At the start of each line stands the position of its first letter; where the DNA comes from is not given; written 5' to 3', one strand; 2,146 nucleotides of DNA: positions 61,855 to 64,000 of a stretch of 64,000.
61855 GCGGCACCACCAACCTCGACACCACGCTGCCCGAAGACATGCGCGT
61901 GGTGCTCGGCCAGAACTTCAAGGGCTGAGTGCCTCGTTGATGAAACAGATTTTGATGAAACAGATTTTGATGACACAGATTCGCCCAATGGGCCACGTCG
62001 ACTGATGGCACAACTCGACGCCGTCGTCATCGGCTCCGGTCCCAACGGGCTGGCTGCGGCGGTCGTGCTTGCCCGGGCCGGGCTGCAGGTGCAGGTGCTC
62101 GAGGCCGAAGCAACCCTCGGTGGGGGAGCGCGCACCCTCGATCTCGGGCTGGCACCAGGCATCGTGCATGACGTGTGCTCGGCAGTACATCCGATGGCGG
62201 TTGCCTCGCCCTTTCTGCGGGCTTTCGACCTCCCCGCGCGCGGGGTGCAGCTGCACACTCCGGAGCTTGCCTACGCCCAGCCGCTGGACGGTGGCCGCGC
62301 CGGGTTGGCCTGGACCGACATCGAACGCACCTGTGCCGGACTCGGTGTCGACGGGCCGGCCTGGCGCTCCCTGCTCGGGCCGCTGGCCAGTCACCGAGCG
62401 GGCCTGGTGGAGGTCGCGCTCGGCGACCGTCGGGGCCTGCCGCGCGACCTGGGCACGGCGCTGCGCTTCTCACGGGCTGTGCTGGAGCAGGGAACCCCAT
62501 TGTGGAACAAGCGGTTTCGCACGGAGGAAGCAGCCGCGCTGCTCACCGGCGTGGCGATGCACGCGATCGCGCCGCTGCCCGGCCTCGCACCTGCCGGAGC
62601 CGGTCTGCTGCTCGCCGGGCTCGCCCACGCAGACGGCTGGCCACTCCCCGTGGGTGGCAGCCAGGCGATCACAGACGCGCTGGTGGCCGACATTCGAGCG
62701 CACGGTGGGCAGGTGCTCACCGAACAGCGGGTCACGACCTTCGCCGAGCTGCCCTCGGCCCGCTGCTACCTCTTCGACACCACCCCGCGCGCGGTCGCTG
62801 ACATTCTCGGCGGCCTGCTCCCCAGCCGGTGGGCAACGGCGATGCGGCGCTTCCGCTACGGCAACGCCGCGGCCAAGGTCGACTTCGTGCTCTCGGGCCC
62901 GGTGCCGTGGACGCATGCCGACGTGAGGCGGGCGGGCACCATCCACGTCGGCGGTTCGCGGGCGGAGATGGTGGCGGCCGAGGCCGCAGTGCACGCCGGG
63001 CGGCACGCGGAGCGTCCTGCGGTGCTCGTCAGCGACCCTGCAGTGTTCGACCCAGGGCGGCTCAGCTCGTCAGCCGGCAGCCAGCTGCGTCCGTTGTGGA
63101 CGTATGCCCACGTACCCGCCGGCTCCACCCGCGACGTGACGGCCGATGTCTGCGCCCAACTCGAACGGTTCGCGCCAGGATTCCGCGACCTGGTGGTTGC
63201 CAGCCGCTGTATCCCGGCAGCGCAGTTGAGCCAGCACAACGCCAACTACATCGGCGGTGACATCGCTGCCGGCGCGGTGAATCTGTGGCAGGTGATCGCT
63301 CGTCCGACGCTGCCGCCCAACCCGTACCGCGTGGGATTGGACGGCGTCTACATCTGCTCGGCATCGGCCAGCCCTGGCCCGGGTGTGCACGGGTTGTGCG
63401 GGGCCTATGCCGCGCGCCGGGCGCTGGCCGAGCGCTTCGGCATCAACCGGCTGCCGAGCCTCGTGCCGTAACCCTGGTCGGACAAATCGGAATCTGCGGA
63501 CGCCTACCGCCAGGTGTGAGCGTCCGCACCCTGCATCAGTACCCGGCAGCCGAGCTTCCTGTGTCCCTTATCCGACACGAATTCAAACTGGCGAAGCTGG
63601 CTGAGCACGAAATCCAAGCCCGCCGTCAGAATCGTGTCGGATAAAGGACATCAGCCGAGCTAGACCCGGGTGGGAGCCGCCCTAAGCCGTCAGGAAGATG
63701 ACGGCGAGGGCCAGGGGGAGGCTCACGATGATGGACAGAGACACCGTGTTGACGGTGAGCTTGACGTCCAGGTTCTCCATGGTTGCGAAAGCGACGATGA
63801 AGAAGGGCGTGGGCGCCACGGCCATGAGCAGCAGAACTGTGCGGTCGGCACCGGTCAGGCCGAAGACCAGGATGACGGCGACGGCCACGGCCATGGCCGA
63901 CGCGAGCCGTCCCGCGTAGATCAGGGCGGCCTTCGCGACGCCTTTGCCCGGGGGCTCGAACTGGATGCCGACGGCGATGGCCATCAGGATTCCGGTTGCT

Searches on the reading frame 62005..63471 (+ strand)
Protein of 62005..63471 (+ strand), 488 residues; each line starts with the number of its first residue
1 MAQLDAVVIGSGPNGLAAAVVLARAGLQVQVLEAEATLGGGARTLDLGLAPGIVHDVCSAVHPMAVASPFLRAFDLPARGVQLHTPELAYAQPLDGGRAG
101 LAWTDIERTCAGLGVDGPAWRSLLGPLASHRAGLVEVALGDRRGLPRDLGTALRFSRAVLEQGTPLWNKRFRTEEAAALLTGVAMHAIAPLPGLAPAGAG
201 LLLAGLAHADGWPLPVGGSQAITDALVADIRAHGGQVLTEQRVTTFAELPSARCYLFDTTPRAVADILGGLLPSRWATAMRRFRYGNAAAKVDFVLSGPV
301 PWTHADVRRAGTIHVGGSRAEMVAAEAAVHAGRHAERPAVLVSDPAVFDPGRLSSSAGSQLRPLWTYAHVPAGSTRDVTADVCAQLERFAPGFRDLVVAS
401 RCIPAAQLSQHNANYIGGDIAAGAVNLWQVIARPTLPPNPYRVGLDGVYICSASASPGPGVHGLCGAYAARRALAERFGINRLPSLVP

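Call 12: search_protein_families(library=pfam, proteins=[window:62005-63471:+], max_evalue=0.01)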
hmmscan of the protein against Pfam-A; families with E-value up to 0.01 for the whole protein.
window:62005-63471:+ (488 aa): 11 families
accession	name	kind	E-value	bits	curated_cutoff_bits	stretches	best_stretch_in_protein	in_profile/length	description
PF01593.30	Amino_oxidase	-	2.4e-09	37.4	19.8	1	15-247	3-229/443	Flavin containing amine oxidoreductase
PF13450.12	NAD_binding_8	-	3.1e-09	37.4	21.9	1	8-61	1-51/68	NAD(P)-binding Rossmann-like domain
PF01946.23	Thi4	-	2.5e-07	30.6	26.2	1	2-42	16-57/235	Thi4 family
PF12831.13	FAD_oxidored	-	8.8e-06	25.7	27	1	5-42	1-38/416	FAD dependent oxidoreductase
PF01494.25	FAD_binding_3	-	7.4e-05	22.6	22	1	4-37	2-35/349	FAD binding domain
PF01266.30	DAO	-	9.1e-05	22.6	27.9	1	5-248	1-177/353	FAD dependent oxidoreductase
PF03486.20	HI0933_like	-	0.00012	22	50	1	5-39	2-36/244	HI0933-like protein Rossmann domain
PF00890.30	FAD_binding_2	-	0.00027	20.7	20.4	1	5-40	1-36/414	FAD binding domain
PF07992.20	Pyr_redox_2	-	0.00064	19.7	26.1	1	5-38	2-35/291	Pyridine nucleotide-disulphide oxidoreductase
PF00070.33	Pyr_redox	-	0.0048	17.8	22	1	6-38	2-34/82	Pyridine nucleotide-disulphide oxidoreductase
PF13738.12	Pyr_redox_3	-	0.0089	15.7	30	0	7-35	1-30/305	Pyridine nucleotide-disulphide oxidoreductase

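Call 25: find_encoding_contigs(protein=window:62005-63471:+, flank=10000, max_places=10)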
Protein window:62005-63471:+ (488 aa): 1 contig read that carries it; 1 place shown.
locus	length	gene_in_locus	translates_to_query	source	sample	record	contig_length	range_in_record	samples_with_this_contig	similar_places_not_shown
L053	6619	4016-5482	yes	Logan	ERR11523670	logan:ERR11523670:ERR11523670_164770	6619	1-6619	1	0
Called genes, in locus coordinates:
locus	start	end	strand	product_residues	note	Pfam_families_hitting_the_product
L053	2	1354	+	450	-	?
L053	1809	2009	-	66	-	PF08974:DUF1877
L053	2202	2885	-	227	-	PF03167:UDG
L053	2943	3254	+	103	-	PF11662:DUF3263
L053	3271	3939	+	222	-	PF13399:LytR_C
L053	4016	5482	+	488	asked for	PF01593:Amino_oxidase, PF01946:Thi4 (weak), PF12831:FAD_oxidored (weak), PF13450:NAD_binding_8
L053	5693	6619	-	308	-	?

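Call 38: find_homologous_proteins(query=window:62005-63471:+, max_evalue=1e-40)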
Query window:62005-63471:+ (488 aa): 7939 proteins with E <= 1e-40 among 8000 candidates; the best 120 are listed.
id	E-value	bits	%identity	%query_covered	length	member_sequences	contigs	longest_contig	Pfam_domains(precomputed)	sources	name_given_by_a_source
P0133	4.4e-215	733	71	99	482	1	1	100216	PF01946.24,PF13450.13,PF12831.14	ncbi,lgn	ncbi:MAG: phytoene desaturase family protein [Actinomycetales bacterium]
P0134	4.0e-213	727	68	99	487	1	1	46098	PF01946.24,PF01266.31,PF01593.31,PF13450.13,PF00890.31,PF01494.26,PF12831.14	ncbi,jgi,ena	-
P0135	3.8e-211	720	67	99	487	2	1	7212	PF01946.24,PF01266.31,PF01593.31,PF13450.13,PF00890.31,PF01494.26,PF12831.14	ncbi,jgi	-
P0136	4.0e-211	720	68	100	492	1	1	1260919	PF01946.24,PF01266.31,PF01593.31,PF13450.13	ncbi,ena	-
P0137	4.5e-209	714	66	99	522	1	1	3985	PF01946.24,PF01266.31,PF01593.31,PF13450.13,PF00890.31,PF12831.14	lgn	-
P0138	1.1e-208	712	67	100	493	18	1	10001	PF01946.24,PF01266.31,PF01593.31,PF13450.13,PF00890.31,PF12831.14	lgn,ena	-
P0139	2.5e-208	711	67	100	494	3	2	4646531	PF01946.24,PF01266.31,PF01593.31,PF13450.13,PF12831.14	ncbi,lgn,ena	-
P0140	1.9e-206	705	67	100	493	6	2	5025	PF01946.24,PF01266.31,PF01593.31,PF13450.13,PF00890.31,PF01494.26,PF12831.14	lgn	-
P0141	2.0e-206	705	68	100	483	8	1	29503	PF01946.24,PF01266.31,PF01593.31,PF13450.13,PF00890.31,PF01494.26,PF12831.14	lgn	-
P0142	2.4e-206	705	69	100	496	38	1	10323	PF01946.24,PF01266.31,PF01593.31,PF13450.13,PF00890.31,PF07992.21,PF01494.26,PF12831.14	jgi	jgi:phytoene dehydrogenase-like protein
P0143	3.9e-206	704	68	100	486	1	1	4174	PF01946.24,PF01266.31,PF01593.31,PF13450.13,PF12831.14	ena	-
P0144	5.6e-206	703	67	99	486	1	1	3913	PF01946.24,PF01266.31,PF01593.31,PF13450.13,PF00890.31,PF12831.14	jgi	-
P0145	9.9e-206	703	66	99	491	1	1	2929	PF01946.24,PF01266.31,PF01593.31,PF13450.13,PF00890.31,PF12831.14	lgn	-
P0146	1.3e-205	702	68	99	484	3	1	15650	PF01946.24,PF01266.31,PF01593.31,PF13450.13,PF00890.31,PF07992.21,PF00070.34,PF03486.21,PF01494.26,PF12831.14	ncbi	-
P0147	2.9e-205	701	70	100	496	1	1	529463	PF01946.24,PF01266.31,PF01593.31,PF13450.13,PF12831.14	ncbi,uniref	ncbi:phytoene desaturase family protein [Cellulomonas sp. P22]|uniref:phytoene desaturase family pro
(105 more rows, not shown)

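Call 39: find_encoding_contigs(protein=P0133, flank=10000, max_places=3)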
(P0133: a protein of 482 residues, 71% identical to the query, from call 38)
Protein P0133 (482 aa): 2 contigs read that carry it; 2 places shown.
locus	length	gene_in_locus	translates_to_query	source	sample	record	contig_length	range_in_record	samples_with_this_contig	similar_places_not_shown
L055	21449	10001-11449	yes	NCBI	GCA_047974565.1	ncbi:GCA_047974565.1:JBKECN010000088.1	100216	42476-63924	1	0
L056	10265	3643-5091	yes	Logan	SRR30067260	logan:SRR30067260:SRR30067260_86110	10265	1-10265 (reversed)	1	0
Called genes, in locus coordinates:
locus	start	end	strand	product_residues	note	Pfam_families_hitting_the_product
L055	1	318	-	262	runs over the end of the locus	PF00106:adh_short, PF01370:Epimerase (weak), PF08659:KR, PF13561:adh_short_C2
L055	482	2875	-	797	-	PF01055:Glyco_hydro_31_2nd, PF21365:Glyco_hydro_31_3rd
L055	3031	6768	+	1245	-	-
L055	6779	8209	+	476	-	PF06738:ThrE, PF12821:ThrE_2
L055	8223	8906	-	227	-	PF03167:UDG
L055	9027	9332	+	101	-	PF11662:DUF3263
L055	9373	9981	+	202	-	PF13399:LytR_C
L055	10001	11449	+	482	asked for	PF01946:Thi4 (weak), PF12831:FAD_oxidored (faint), PF13450:NAD_binding_8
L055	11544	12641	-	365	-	PF00494:SQS_PSY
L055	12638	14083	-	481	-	PF00875:DNA_photolyase, PF03441:FAD_binding_7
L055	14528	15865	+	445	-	PF00376:MerR, PF13411:MerR_1, PF02607:B12-binding_2, PF02310:B12-binding (weak)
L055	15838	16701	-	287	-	PF00483:NTP_transferase, PF12804:NTP_transf_3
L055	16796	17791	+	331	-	PF01073:3Beta_HSD, PF01370:Epimerase, PF02719:Polysacc_synt_2, PF04321:RmlD_sub_bind, PF07993:NAD_binding_4 (weak), PF16363:GDP_Man_Dehyd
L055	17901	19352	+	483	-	PF00908:dTDP_sugar_isom, PF01370:Epimerase, PF04321:RmlD_sub_bind, PF16363:GDP_Man_Dehyd (weak)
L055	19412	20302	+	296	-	-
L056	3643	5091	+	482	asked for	PF01946:Thi4 (weak), PF12831:FAD_oxidored (faint), PF13450:NAD_binding_8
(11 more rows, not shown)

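Call 60: find_encoding_contigs(protein=P0136, flank=10000, max_places=2)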
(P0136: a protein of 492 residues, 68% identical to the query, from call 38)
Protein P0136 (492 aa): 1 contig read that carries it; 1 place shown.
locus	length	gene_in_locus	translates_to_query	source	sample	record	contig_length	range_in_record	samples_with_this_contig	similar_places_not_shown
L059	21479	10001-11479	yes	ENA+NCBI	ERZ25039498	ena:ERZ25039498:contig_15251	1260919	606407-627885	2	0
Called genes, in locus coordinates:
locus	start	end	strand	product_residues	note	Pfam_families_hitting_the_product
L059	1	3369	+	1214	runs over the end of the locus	PF00270:DEAD (faint)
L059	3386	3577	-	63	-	-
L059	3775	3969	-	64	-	-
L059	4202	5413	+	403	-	PF07969:Amidohydro_3, PF01979:Amidohydro_1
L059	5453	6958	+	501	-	PF06738:ThrE, PF12821:ThrE_2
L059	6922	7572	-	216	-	PF03167:UDG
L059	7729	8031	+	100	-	PF11662:DUF3263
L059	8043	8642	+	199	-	PF13399:LytR_C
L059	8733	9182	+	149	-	PF10604:Polyketide_cyc2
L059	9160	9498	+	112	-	PF12802:MarR_2, PF25213:HVO_A0261_N (weak), PF13545:HTH_Crp_2 (weak), PF12840:HTH_20, PF01022:HTH_5, PF08279:HTH_11 (weak)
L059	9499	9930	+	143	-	PF08327:AHSA1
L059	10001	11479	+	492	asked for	PF01266:DAO (faint), PF01593:Amino_oxidase, PF01946:Thi4 (weak), PF13450:NAD_binding_8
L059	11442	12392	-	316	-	-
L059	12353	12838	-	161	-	-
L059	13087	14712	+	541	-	PF00118:Cpn60_TCP1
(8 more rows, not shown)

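Call 61: find_encoding_contigs(protein=P0139, flank=10000, max_places=2)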
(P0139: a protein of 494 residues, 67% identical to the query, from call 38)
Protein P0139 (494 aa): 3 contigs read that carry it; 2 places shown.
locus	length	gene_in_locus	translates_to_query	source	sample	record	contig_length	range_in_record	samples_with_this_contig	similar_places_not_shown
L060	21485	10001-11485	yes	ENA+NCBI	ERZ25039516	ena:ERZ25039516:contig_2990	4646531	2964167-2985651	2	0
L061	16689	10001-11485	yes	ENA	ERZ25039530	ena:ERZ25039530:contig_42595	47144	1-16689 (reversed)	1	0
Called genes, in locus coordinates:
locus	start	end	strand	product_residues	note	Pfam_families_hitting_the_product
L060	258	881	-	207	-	-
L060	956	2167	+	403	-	PF07969:Amidohydro_3, PF01979:Amidohydro_1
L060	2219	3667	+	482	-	PF06738:ThrE, PF12821:ThrE_2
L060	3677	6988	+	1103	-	PF26549:Tricorn_N, PF07676:PD40 (faint), PF25174:Beta-prop_THOC3 (faint), PF26550:Tricorn_2nd, PF23414:Beta-prop_EML_2 (weak), PF14684:Tricorn_C1, PF14685:PDZ_Tricorn, PF03572:Peptidase_S41, +1 more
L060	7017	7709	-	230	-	PF03167:UDG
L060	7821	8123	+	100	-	PF11662:DUF3263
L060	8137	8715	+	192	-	PF13399:LytR_C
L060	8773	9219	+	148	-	PF10604:Polyketide_cyc2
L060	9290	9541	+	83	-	PF01022:HTH_5, PF12802:MarR_2 (weak), PF12840:HTH_20, PF13545:HTH_Crp_2 (weak)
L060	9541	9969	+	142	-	PF08327:AHSA1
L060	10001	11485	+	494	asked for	PF01266:DAO (weak), PF01593:Amino_oxidase, PF01946:Thi4 (weak), PF12831:FAD_oxidored (weak), PF13450:NAD_binding_8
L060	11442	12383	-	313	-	-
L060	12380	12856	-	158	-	-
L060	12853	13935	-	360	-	PF10092:DUF2330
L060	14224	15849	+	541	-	PF00118:Cpn60_TCP1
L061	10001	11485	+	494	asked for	PF01266:DAO (weak), PF01593:Amino_oxidase, PF01946:Thi4 (weak), PF12831:FAD_oxidored (weak), PF13450:NAD_binding_8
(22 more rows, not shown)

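Call 62: find_encoding_contigs(protein=P0134, flank=10000, max_places=2)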
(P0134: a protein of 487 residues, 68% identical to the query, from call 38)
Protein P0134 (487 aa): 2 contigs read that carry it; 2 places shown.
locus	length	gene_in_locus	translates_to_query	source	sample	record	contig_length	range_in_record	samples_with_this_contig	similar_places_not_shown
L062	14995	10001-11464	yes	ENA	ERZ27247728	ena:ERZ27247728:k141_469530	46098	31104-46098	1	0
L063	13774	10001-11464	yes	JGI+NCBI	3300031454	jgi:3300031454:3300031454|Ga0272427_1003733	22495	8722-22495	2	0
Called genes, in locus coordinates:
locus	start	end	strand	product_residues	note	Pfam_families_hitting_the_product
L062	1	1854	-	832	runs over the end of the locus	PF01738:DLH (weak), PF02129:Peptidase_S15, PF12146:Hydrolase_4, PF00326:Peptidase_S9 (faint), PF00561:Abhydrolase_1, PF08530:PepX_C, PF00005:ABC_tran, PF13304:AAA_21 (weak)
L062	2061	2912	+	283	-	PF21302:Zn_ribbon_RlmA (weak), PF08241:Methyltransf_11 (faint), PF13649:Methyltransf_25 (weak)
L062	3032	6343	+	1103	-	-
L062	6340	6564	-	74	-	-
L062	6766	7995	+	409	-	PF07969:Amidohydro_3, PF01979:Amidohydro_1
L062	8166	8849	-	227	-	PF03167:UDG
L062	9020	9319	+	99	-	PF11662:DUF3263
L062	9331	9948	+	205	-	PF13399:LytR_C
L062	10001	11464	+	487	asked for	PF00890:FAD_binding_2 (weak), PF01266:DAO, PF01494:FAD_binding_3 (weak), PF01593:Amino_oxidase, PF01946:Thi4, PF12831:FAD_oxidored, PF13450:NAD_binding_8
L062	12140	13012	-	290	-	-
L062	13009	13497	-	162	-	-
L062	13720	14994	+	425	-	?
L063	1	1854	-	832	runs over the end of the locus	PF01738:DLH (weak), PF02129:Peptidase_S15, PF12146:Hydrolase_4, PF00326:Peptidase_S9 (faint), PF00561:Abhydrolase_1, PF08530:PepX_C, PF00005:ABC_tran, PF13304:AAA_21 (weak)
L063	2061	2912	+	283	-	PF21302:Zn_ribbon_RlmA (weak), PF08241:Methyltransf_11 (faint), PF13649:Methyltransf_25 (weak)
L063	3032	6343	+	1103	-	-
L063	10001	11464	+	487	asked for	PF00890:FAD_binding_2 (weak), PF01266:DAO, PF01494:FAD_binding_3 (weak), PF01593:Amino_oxidase, PF01946:Thi4, PF12831:FAD_oxidored, PF13450:NAD_binding_8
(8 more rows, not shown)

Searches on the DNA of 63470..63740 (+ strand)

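Call 20: search_dna_similar(query=window:63550-63662:+, collection=plasmids, mode=distant, max_evalue=0.01, max_rows=40)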
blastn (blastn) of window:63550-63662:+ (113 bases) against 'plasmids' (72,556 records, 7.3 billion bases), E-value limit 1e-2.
No match.

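Call 52: search_rna_families(source=window, start=63470, end=63740, threshold=evalue, max_evalue=10)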
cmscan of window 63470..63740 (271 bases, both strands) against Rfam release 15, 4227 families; matches with E-value up to 10: 3.
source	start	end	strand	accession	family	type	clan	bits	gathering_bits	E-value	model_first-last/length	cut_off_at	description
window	63562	63650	-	RF03622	mir-731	Gene; miRNA;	-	19.5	70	0.34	1-90/90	no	mir-731 microRNA precursor family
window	63528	63604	+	RF01543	TB11Cs5H2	Gene; snRNA; snoRNA; HACA-box;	-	12.6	47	5.4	1-68/68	no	Trypanosomatid snoRNA TB11Cs5H2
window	63577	63674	-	RF01449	S_pombe_snR100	Gene; snRNA; snoRNA; HACA-box;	-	10.4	80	3.5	1-187/187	no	small nucleolar RNA snR100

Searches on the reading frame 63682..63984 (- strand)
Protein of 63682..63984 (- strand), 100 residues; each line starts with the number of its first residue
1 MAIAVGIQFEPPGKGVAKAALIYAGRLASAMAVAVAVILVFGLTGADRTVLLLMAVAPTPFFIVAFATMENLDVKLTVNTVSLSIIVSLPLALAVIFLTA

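Call 12: search_protein_families(library=pfam, proteins=[window:63682-63984:-], max_evalue=0.01)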
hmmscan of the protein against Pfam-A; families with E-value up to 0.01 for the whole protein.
window:63682-63984:- (100 aa): 1 family
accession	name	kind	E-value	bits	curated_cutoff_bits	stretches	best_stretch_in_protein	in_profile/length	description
PF03547.23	Mem_trans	-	0.00038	19.6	25.7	1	15-92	262-339/343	Membrane transport protein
